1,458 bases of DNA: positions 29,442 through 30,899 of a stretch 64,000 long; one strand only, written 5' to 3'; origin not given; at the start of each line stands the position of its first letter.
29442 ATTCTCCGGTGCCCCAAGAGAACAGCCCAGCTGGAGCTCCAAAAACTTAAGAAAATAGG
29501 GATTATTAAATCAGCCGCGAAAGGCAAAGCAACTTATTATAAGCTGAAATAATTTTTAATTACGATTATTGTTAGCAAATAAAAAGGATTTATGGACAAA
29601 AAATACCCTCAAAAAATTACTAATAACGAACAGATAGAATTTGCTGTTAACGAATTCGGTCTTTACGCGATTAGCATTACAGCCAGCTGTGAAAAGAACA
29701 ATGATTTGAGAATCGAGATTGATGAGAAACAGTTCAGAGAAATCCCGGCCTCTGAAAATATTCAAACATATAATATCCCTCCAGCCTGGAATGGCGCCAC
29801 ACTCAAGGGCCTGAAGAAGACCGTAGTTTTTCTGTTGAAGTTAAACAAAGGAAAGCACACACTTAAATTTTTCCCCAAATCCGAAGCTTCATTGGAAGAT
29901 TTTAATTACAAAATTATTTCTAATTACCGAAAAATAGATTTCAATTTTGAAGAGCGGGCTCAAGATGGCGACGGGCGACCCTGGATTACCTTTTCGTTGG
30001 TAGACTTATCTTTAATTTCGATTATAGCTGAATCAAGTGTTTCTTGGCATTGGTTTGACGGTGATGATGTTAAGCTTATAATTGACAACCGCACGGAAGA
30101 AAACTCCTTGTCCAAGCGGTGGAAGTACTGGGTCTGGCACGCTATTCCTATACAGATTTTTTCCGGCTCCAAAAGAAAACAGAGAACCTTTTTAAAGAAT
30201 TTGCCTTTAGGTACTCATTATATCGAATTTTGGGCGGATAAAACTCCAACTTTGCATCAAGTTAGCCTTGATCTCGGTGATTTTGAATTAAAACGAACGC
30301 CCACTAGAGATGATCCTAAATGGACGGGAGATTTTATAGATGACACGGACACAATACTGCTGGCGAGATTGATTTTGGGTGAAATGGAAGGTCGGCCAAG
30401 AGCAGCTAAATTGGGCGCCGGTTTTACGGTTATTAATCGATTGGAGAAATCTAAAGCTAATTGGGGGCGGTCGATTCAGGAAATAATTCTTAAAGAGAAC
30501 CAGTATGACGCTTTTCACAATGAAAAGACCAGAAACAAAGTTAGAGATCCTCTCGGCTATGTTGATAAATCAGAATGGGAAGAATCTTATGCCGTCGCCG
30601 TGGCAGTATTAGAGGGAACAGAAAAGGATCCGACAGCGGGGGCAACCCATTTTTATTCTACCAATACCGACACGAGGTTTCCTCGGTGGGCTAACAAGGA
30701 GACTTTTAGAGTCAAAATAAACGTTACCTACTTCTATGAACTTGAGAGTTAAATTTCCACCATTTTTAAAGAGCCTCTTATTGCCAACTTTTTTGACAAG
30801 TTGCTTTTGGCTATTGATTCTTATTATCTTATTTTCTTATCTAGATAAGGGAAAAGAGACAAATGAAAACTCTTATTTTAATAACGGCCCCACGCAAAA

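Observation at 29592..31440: Cytoplasmic-looking SleB-type muramidase with duplicated N-terminal module, coupled to a membrane-anchored partner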

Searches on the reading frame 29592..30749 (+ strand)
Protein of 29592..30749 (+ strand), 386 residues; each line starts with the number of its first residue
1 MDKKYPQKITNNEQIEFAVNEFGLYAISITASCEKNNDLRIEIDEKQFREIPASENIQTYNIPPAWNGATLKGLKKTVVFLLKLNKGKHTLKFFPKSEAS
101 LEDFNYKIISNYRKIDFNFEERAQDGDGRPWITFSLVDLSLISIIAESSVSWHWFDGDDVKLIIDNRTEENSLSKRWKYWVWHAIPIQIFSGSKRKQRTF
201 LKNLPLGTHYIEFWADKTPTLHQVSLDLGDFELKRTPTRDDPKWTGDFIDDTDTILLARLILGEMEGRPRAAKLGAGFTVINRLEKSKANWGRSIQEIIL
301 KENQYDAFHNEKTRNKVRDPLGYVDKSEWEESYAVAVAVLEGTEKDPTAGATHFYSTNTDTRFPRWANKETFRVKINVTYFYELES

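Call 3: search_protein_families(library=pfam, proteins=[window:29592-30749:+], max_evalue=1)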
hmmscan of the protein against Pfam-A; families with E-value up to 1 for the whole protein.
window:29592-30749:+ (386 aa): 4 families
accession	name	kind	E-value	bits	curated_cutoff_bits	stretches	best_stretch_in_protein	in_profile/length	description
PF07486.17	Hydrolase_2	-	5.6e-11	43.4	27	1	269-382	3-100/100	Cell Wall Hydrolase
PF17829.7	GH115_C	-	0.00037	20.8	24.1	1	33-96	84-147/172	Glycosyl hydrolase family 115 C-terminal domain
PF17996.7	CE2_N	-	0.044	14.3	27.9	0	71-100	58-87/108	Carbohydrate esterase 2 N-terminal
PF16561.11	AMPK1_CBM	-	0.047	14.3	26.8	0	70-94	28-52/85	Glycogen recognition site of AMP-activated protein kinase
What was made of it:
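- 29592..29963 (+): N-module 1 (aa 1-124), a beta-sandwich with the motifs DLRIEID, AWNG and GKHTLKF. Weak Pfam GH115_C hit at aa 33-96, E 3.7e-4 (call 3).
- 30339..30749 (+): Hydrolase_2 / SleB-type catalytic domain (aa 250-386). PF07486 at 43.4 bits against cut-off 27 (call 3).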

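Call 4: search_protein_families(library=ncbifam, proteins=[window:29592-30749:+], max_evalue=1)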
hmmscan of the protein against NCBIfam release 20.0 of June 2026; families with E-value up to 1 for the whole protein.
window:29592-30749:+ (386 aa): 1 family
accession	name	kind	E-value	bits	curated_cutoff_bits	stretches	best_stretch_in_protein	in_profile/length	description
TIGR02869.1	spore_SleB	equivalog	2.6e-06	27.4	236.5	1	248-363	83-183/201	spore cortex-lytic enzyme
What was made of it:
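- On SleB proper (NCBIfam TIGR02869, spore cortex-lytic enzyme) with YpeB partner: 27.4 bits against cut-off 236.5 (call 4). ORF2 has no Pfam or NCBIfam hit at E <= 1 (calls 3, 4).
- Closest known: SleB / YpeB of Bacillus. Different: The SleB equivalog model TIGR02869 scores 27 bits against a cut-off of 236.5 (call 4).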

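Call 5: search_solved_structures(query=window:29592-30749:+, max_evalue=1, show_alignments=2)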
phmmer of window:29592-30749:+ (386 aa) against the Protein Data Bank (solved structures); distinct sequences matched with E-value up to 1: 0.

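Call 9: find_homologous_proteins(query=window:29592-30749:+)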
Query window:29592-30749:+ (386 aa): 203 proteins with E <= 0.001 among 5604 candidates; the best 120 are listed.
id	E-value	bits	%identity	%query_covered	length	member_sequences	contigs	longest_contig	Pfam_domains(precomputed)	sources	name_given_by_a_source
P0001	1.5e-262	888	100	100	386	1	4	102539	PF07486.18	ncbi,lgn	-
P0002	1.5e-204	697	76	100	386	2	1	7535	PF07486.18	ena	-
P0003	5.7e-156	537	63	99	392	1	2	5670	PF07486.18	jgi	-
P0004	3.2e-152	525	59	100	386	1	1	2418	PF07486.18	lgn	-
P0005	6.8e-152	524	63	92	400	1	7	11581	PF07486.18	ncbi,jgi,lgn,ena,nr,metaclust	ncbi:MAG: hypothetical protein A2288_01090 [Candidatus Moranbacteria bacterium RIFOXYA12_FULL_44_15]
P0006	3.8e-150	518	57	100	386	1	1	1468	PF07486.18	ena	-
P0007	2.3e-148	512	63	93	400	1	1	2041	PF07486.18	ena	-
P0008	3.8e-148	512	72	77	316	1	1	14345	-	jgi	-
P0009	2.2e-145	503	56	100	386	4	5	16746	PF07486.18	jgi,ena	-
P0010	1.1e-144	500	57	100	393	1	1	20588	PF07486.18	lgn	-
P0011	1.4e-142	493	55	100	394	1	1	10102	PF07486.18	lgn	-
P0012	2.7e-142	492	56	100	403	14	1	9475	PF07486.18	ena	-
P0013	4.5e-141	488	55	100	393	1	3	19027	PF07486.18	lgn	-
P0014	5.4e-138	478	55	100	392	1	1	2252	PF07486.18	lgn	-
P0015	7.2e-137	475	56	99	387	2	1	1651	PF07486.18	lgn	-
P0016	3.1e-135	469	54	98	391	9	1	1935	PF07486.18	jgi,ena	-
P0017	3.2e-133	463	53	98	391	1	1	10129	PF07486.18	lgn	-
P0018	2.1e-131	457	54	100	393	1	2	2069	PF07486.18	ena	-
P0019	2.9e-128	446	53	93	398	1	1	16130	PF07486.18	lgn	-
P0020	1.7e-124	434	52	100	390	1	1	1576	PF07486.18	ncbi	-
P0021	1.2e-118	415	54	90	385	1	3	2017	PF07486.18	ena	-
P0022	4.0e-116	406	50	95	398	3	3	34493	PF07486.18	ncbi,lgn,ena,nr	ncbi:MAG: cell wall hydrolase [Patescibacteria group bacterium]|nr:cell wall hydrolase [Patescibacte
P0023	1.0e-115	405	51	89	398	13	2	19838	PF07486.18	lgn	-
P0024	4.9e-113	396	47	96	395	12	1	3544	PF07486.18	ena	-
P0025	1.6e-112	394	51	95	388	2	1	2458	PF07486.18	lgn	-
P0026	4.6e-112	393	47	100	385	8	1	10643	PF07486.18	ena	-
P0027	7.1e-112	392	50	94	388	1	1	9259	PF07486.18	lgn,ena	-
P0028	1.3e-111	391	47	99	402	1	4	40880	PF07486.18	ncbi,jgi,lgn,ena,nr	ncbi:MAG: hypothetical protein COY81_00930 [Candidatus Pacebacteria bacterium CG_4_10_14_0_8_um_filt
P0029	1.4e-111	391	47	99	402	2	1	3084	PF07486.18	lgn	-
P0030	1.9e-111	391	50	94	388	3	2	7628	PF07486.18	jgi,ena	-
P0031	2.4e-111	391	49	100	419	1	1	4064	PF07486.18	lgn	-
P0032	2.6e-111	390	49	99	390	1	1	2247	PF07486.18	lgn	-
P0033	1.5e-110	388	47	93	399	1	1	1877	PF07486.18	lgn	-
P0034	3.0e-110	387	49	93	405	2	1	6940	PF07486.18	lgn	-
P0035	4.3e-110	386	45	100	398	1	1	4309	PF07486.18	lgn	-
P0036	5.6e-110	386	48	93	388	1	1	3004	PF07486.18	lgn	-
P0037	1.7e-109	384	46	99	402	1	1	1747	PF07486.18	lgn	-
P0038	1.8e-109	384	48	100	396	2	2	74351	PF07486.18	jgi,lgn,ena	-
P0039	2.2e-109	384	50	99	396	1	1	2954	PF07486.18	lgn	-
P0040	4.6e-109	383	47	100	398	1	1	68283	PF07486.18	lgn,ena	-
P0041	8.6e-109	382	47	99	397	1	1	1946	PF07486.18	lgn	-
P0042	2.0e-108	381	45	99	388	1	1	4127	PF07486.18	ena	-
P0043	3.1e-108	380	47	96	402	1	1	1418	PF07486.18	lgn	-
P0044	3.3e-108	380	47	98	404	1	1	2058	PF07486.18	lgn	-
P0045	3.9e-108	380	47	100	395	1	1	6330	PF07486.18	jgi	-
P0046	4.0e-108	380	47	100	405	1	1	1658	PF07486.18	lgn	-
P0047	6.6e-108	379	46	100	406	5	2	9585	PF07486.18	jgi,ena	-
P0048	1.1e-107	379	49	93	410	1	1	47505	PF07486.18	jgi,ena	-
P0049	1.2e-107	378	47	100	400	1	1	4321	PF07486.18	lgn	-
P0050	4.8e-107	376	48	93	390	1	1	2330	PF07486.18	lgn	-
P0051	7.5e-107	376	48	96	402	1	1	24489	PF07486.18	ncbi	-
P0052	7.9e-107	376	46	100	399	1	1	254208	PF07486.18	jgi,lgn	jgi:hypothetical protein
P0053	8.3e-107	376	48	92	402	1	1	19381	PF07486.18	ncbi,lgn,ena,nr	ncbi:MAG: cell wall hydrolase [bacterium]|nr:cell wall hydrolase [bacterium]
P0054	1.3e-106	375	47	99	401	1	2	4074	PF07486.18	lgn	-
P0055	1.4e-106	375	46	100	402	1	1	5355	PF07486.18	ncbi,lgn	ncbi:MAG: cell wall hydrolase [Patescibacteria group bacterium]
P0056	1.7e-106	375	47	100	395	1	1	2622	PF07486.18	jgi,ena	-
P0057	1.7e-106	375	48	99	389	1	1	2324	PF07486.18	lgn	-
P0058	2.2e-106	374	45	100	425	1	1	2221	PF07486.18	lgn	-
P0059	5.4e-106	373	47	99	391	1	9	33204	PF07486.18,PF17829.8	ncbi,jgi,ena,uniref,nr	ncbi:MAG: hypothetical protein COU82_01585 [Candidatus Portnoybacteria bacterium CG10_big_fil_rev_8_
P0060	5.6e-106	373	47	99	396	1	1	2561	PF07486.18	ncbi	-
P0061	5.8e-106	373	49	99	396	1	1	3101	PF07486.18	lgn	-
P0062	1.5e-105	371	46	100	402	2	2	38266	PF07486.18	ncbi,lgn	-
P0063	1.6e-105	371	47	98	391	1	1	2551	PF07486.18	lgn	-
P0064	2.7e-105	371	48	99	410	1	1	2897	PF07486.18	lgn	-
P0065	3.2e-105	370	46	99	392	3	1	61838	PF07486.18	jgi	-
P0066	3.3e-105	370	45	100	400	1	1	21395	PF07486.18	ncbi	-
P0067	6.4e-105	369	43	100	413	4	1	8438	PF07486.18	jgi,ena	-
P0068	1.2e-104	369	45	100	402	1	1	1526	PF07486.18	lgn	-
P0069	1.3e-104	368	47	93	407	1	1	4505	PF07486.18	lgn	-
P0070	2.0e-104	368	47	99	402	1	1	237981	PF07486.18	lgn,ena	-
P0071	5.6e-104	366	47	93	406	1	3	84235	PF07486.18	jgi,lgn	-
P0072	1.1e-103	365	44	99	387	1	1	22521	PF07486.18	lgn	-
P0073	1.5e-103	365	45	99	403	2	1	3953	PF07486.18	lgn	-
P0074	4.4e-103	363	46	97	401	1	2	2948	PF07486.18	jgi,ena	-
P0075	6.3e-103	363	45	100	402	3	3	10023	PF07486.18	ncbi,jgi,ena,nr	ncbi:MAG TPA: cell wall hydrolase [Candidatus Woesebacteria bacterium]|nr:cell wall hydrolase [Candi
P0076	6.6e-103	363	49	92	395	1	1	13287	PF07486.18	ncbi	-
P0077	9.1e-103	362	45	94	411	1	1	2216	PF07486.18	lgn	-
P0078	1.6e-102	361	46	95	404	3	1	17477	PF07486.18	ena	-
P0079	2.2e-102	361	45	95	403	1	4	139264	PF07486.18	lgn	-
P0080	2.3e-102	361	46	93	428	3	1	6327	PF07486.18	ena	-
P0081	2.3e-102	361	46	95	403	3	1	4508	PF07486.18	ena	-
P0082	2.7e-102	361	48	93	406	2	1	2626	PF07486.18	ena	-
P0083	2.8e-102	361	46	94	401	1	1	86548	PF07486.18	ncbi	-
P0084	3.5e-102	360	46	99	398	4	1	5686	PF07486.18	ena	-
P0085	3.6e-102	360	46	97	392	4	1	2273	PF07486.18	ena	-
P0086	5.1e-102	360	45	95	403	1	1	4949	PF07486.18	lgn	-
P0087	6.1e-102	360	48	93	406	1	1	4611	PF07486.18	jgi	-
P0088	6.6e-102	359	47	99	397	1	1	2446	PF07486.18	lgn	-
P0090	1.0e-101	359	45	95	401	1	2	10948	PF07486.18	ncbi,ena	-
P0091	1.0e-101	359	44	99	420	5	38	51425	PF07486.18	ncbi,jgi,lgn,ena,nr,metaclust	ncbi:MAG: hypothetical protein COZ34_00085 [Candidatus Pacebacteria bacterium CG_4_10_14_3_um_filter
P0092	1.1e-101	359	44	98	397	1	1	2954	PF07486.18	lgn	-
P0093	3.0e-101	357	44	98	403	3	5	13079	PF07486.18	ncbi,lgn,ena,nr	ncbi:MAG TPA: hypothetical protein DEP87_00285 [Candidatus Pacebacteria bacterium]|nr:hypothetical p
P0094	4.3e-101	357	47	98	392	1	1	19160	PF07486.18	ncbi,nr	ncbi:MAG: cell wall hydrolase [Candidatus Daviesbacteria bacterium]|nr:cell wall hydrolase [Candidat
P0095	5.0e-101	357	49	93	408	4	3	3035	PF07486.18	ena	-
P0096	7.2e-101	356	43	99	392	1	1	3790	PF07486.18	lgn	-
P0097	9.9e-101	356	46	99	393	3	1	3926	PF07486.18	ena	-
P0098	1.6e-100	355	46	93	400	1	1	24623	PF07486.18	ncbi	-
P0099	1.8e-100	355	44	100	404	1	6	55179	PF07486.18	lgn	-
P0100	7.9e-100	353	46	99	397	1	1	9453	PF07486.18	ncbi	-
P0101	2.4e-99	351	44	98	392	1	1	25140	PF07486.18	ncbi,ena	-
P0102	2.8e-99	351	46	99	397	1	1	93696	PF07486.18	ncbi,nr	ncbi:MAG: cell wall hydrolase [Candidatus Magasanikbacteria bacterium]|nr:cell wall hydrolase [Candi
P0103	4.0e-99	350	47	93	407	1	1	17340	PF07486.18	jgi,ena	-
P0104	4.9e-99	350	47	98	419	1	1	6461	PF07486.18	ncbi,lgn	-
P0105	1.1e-98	349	46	99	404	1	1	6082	PF07486.18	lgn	-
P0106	1.4e-98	349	48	87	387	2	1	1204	PF07486.18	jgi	jgi:hypothetical protein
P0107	1.8e-98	348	46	99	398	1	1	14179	PF07486.18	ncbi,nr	ncbi:cell wall hydrolase [Patescibacteria group bacterium]|nr:cell wall hydrolase [Patescibacteria g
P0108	2.0e-98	348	45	99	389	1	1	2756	PF07486.18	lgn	-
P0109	9.5e-98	346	48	90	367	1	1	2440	PF07486.18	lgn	-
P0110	1.4e-97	345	43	99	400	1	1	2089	PF07486.18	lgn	-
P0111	1.4e-97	345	45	93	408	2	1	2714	PF07486.18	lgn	-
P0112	1.7e-97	345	44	98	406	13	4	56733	PF07486.18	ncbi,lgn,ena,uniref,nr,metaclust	ncbi:MAG: hypothetical protein US54_C0001G0062 [Candidatus Roizmanbacteria bacterium GW2011_GWA2_37_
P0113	1.4e-96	342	43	97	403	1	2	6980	PF07486.18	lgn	-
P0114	2.1e-96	341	46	92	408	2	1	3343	PF07486.18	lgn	-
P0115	1.0e-95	339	46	92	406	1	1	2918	PF07486.18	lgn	-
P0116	6.1e-95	337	42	98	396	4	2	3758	PF07486.18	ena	-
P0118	1.8e-90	322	42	99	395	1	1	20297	PF07486.18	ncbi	ncbi:MAG: cell wall hydrolase [Patescibacteria group bacterium]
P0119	1.3e-89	319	43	98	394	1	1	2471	PF07486.18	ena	-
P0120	4.7e-89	317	42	98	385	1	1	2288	PF07486.18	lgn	-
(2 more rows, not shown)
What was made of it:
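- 29592..30752 (+): ORF1: a 386-aa leaderless three-domain protein (tandem beta-sandwich plus SleB-type lytic transglycosylase domain). More than 200 full-length homologues of 385-425 aa, all Patescibacteria (call 9).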

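Call 15: find_related_loci(query=A1, collection=genome_contigs, flank=6000)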
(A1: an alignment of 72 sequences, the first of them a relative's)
Query A1 (386 aa) in genome_contigs; peptide patterns used: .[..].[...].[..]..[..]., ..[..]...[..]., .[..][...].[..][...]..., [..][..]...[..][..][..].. (x = any residue, [..] = any of these).
276 stretches matched a pattern; 135 encode a relative of the query (tblastn E <= 1e-3); the best 80 are kept; 80 distinct loci.
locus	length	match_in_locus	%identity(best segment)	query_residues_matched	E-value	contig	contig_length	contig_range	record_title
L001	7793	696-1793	63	1-356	3e-155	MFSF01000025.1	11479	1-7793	MAG: Candidatus Moranbacteria bacterium RIFOXYA12_FULL_44_15 rifixya3_full_scaffold_2911, whole genome shotgun sequence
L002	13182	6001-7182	57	1-386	7e-149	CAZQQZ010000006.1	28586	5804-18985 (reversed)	MAG TPA_asm: uncultured Candidatus Saccharibacteria bacterium isolate SRP118108_co3_458 genome assembly, contig: NODE_62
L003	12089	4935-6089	54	9-385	1e-141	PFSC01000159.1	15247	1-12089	MAG: Candidatus Roizmanbacteria bacterium CG_4_9_14_0_2_um_filter_39_13 CG_4_9_14_0.2_um_filter_scaffold_2768_c, whole g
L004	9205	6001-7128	50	5-372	3e-120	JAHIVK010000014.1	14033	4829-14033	MAG: Patescibacteria group bacterium isolate MM_PC_MetaG.mb.77 MM_PC_MetaG.mb.77_k141_374293, whole genome shotgun seque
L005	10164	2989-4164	47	1-383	5e-118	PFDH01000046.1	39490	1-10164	MAG: Candidatus Pacebacteria bacterium CG10_big_fil_rev_8_21_14_0_10_44_11 CG10_8_21_14_0.10_scaffold_654_c, whole genom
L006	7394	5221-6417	46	1-386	3e-115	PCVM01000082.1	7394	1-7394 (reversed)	MAG: Candidatus Roizmanbacteria bacterium CG11_big_fil_rev_8_21_14_0_20_36_8 CG11_8_21_14_0.20_scaffold_17783_c, whole g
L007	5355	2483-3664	46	1-385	2e-113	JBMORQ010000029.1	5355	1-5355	MAG: Patescibacteria group bacterium isolate Betzabe_MAG184 MAG184_29, whole genome shotgun sequence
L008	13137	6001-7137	48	1-370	3e-112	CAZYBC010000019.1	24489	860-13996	MAG TPA_asm: uncultured Pseudomonadales bacterium isolate SRP263991_co1_159 genome assembly, contig: NODE_2724_length_24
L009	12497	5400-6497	48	1-355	2e-112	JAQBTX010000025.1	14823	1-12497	MAG: bacterium isolate casp150-mb.129 NODE_10429_length_14823_cov_0.092977, whole genome shotgun sequence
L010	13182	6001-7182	46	1-385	4e-112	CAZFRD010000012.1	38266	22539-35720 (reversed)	MAG TPA_asm: uncultured Pseudomonadales bacterium isolate SRP192515_co1_183 genome assembly, contig: NODE_859_length_382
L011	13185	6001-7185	43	1-386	2e-110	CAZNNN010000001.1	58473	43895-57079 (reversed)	MAG TPA_asm: uncultured Candidatus Saccharibacteria bacterium isolate binchicken_co387_497 genome assembly, contig: NODE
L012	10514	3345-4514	46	1-384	5e-110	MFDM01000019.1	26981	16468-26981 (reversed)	MAG: Candidatus Daviesbacteria bacterium RIFCSPLOWO2_01_FULL_39_12 rifcsplowo2_01_scaffold_2719, whole genome shotgun se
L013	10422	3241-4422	46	1-382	3e-109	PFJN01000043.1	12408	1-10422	MAG: Candidatus Pacebacteria bacterium CG_4_10_14_3_um_filter_34_15 CG_4_10_14_3_um_filter_scaffold_3567_c, whole genome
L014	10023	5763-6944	45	1-385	7e-109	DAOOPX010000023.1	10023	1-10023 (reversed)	MAG TPA_asm: Candidatus Woesebacteria bacterium isolate AMR_MDS_2586 NODE_8360_length_10023_cov_4.311898, whole genome s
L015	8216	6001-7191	44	3-386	1e-107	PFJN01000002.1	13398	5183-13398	MAG: Candidatus Pacebacteria bacterium CG_4_10_14_3_um_filter_34_15 CG_4_10_14_3_um_filter_scaffold_5804_c, whole genome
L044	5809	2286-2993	48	5-232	1e-64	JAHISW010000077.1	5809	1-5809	MAG: Patescibacteria group bacterium isolate MM_PC_MetaG.mb.190 MM_PC_MetaG.mb.190_k141_1501901, whole genome shotgun se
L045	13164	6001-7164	36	8-385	5e-64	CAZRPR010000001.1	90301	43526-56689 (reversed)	MAG TPA_asm: uncultured Candidatus Saccharibacteria bacterium isolate SRP272421_co3_683 genome assembly, contig: NODE_19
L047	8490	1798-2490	45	17-241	2e-61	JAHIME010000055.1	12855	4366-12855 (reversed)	MAG: Patescibacteria group bacterium isolate KR13_N2.mb.53 KR13_N2.mb.53_k141_210361, whole genome shotgun sequence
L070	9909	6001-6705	42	7-228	1e-51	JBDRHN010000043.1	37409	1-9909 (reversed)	MAG: bacterium isolate MEGAHIT-group-1.518 k141_9950873, whole genome shotgun sequence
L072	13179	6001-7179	30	2-385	2e-51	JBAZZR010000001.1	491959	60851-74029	MAG: Patescibacteria group bacterium isolate SO_2017_GW3_20 scaffold_3_c3_OW296A_2017, whole genome shotgun sequence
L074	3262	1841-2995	34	9-382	8e-51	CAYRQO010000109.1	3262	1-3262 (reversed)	MAG TPA_asm: uncultured Candidatus Saccharibacteria bacterium isolate SRP286056_co1_511 genome assembly, contig: NODE_48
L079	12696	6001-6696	42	7-232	2e-49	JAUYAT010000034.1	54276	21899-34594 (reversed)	MAG: bacterium isolate C19_concoct.bin.47 C19_k141_59445, whole genome shotgun sequence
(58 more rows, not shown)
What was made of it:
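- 29964..30311 (+): N-module 2 (aa 125-240), a second beta-sandwich. It holds the most conserved motifs of the family (DGDGRPW, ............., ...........). These motifs retrieved 135 genomic relatives (call 15).
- Up to five divergent copies occur in one roughly 1-Mb genome (call 15). Several divergent copies occur per genome (call 15). The pair is conserved across many Patescibacteria classes (calls 9, 15).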
